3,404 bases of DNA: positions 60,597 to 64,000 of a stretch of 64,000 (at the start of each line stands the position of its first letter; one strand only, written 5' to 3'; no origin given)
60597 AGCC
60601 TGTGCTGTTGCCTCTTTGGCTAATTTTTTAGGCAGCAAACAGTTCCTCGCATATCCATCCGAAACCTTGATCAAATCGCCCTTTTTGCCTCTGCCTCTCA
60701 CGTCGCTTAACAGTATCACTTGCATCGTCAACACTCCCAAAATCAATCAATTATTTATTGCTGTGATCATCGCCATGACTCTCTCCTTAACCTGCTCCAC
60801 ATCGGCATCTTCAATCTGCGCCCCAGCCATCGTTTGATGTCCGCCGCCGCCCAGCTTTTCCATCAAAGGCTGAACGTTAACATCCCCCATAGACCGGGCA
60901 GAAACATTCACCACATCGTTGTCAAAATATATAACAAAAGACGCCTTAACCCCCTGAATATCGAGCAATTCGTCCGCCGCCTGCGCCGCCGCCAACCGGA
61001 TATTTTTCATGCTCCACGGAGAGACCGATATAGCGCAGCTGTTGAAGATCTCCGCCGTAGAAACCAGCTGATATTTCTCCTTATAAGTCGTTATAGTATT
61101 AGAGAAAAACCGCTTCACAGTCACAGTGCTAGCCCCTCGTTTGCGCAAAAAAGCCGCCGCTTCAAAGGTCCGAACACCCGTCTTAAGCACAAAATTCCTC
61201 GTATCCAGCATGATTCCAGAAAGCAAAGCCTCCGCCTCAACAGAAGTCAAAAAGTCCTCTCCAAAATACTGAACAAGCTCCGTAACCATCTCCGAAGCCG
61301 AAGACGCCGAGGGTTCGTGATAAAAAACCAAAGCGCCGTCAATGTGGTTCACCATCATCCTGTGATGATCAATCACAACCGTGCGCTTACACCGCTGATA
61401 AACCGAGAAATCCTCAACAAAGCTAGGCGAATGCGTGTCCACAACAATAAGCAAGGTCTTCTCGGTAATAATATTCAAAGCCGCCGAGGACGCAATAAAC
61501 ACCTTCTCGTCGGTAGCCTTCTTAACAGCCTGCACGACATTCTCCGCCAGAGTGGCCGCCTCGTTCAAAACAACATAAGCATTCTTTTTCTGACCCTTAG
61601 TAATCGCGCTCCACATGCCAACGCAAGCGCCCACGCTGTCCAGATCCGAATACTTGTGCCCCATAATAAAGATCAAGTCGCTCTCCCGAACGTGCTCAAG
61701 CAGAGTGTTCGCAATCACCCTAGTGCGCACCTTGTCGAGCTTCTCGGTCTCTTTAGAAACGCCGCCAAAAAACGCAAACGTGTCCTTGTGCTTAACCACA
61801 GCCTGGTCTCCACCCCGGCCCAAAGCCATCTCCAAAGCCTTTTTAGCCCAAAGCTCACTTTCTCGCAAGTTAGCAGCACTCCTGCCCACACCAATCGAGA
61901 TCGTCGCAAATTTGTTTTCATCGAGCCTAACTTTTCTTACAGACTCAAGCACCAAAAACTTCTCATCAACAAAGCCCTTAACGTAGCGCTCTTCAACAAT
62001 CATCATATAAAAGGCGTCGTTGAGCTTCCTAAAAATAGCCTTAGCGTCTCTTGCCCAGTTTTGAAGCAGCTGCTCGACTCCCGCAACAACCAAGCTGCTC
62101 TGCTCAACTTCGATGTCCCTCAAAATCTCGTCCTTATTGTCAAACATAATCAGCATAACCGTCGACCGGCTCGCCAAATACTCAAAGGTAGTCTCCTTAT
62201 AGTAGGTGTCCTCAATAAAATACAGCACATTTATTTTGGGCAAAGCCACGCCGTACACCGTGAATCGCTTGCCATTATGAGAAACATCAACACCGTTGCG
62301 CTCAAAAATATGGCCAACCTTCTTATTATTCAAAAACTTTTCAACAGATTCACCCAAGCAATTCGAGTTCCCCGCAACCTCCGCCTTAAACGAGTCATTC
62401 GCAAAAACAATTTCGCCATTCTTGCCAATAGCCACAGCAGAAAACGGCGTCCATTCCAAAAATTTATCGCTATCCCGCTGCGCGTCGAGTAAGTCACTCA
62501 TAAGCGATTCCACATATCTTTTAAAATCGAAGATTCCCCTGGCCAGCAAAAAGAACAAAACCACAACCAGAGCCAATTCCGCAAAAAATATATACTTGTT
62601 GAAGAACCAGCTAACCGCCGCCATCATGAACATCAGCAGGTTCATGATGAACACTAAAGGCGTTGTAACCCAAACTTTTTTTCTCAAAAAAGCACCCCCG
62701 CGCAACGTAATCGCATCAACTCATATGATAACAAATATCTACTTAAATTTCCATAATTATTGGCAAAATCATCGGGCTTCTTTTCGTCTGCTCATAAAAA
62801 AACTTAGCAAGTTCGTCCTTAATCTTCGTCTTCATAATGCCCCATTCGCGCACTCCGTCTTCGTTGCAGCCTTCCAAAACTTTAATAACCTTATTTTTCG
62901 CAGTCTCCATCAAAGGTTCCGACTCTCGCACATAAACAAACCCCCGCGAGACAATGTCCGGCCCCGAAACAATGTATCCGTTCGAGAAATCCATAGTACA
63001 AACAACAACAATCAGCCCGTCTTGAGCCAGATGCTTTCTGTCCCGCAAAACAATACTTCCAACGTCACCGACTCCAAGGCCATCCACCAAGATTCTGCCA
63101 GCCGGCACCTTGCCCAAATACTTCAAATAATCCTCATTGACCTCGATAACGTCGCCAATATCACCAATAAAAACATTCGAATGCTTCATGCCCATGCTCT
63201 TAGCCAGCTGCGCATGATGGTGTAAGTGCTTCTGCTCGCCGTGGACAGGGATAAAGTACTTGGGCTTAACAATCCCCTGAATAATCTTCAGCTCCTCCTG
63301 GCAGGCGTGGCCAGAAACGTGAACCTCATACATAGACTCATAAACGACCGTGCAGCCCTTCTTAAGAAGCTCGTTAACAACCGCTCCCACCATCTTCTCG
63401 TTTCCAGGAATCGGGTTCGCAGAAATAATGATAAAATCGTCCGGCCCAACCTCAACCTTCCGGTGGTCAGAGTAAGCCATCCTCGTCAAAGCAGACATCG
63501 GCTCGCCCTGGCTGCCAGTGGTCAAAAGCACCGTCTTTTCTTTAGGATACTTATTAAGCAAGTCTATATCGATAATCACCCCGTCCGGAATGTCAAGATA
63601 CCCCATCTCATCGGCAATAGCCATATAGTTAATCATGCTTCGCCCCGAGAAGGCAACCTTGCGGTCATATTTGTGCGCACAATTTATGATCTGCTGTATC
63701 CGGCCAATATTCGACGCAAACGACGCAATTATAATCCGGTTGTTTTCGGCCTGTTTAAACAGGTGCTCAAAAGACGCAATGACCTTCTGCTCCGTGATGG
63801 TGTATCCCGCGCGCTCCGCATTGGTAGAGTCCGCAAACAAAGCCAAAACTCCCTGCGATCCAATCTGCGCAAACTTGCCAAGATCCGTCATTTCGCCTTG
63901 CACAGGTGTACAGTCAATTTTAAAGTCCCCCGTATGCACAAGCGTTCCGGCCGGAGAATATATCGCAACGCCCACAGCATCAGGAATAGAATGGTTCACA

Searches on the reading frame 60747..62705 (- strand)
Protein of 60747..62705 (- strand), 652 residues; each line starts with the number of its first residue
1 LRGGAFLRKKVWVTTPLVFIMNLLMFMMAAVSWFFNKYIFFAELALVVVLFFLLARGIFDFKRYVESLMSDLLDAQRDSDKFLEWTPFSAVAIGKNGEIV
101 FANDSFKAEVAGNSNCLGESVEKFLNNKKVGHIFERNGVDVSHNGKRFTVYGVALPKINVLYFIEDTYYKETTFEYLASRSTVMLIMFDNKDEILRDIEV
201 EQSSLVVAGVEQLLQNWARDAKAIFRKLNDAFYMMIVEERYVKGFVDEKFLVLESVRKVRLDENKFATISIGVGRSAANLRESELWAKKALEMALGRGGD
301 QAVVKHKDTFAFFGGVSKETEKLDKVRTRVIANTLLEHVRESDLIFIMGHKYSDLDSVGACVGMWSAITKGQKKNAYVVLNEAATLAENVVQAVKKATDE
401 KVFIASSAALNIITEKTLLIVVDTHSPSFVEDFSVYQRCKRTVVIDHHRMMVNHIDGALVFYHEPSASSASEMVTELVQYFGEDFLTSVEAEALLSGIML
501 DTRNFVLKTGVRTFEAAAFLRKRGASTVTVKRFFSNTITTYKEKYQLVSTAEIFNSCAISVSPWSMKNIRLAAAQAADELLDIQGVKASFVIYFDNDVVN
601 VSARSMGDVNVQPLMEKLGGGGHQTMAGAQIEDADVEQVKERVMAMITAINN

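Call 20: search_protein_families(library=pfam, proteins=[window:60747-62705:-], max_evalue=0.00001)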
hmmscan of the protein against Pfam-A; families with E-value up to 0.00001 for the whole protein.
window:60747-62705:- (652 aa): 3 families
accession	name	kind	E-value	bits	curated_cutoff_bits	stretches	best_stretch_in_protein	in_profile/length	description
PF01368.27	DHH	-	1.1e-23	84.3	28.1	1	345-498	2-125/125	DHH family, N-terminal domain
PF24898.2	GGDEF_GdpP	-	2.2e-21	76.9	30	1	186-309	1-123/126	Cyclic-di-AMP phosphodiesterase GdpP-like, GGDEF domain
PF02272.25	DHHA1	-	6.1e-15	56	25.9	1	572-643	17-96/102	DHHA1 domain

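Call 65: find_encoding_contigs(protein=window:60747-62705:-, flank=10000, max_places=1)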
Protein window:60747-62705:- (652 aa): no gene with exactly this product is on record in the collection.
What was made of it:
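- Tried and rejected: The look-up at the other window end failed because that protein is not on record (call 65).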

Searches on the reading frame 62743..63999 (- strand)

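Call 20: search_protein_families(library=pfam, proteins=[window:62743-63999:-], max_evalue=0.00001)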
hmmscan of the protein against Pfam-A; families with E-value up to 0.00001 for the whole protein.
window:62743-63999:- (418 aa): 3 families
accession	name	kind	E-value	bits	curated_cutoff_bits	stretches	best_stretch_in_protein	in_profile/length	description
PF22505.1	RNase_J_b_CASP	-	5.9e-51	172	27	1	87-211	2-126/126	Ribonuclease J, beta-CASP domain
PF17770.6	RNase_J_C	-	1.1e-35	123.2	23.8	1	317-418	1-102/102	Ribonuclease J C-terminal domain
PF07521.17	RMMBL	-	6.7e-12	45.7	21.6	1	223-270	8-57/63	Zn-dependent metallo-hydrolase RNA specificity domain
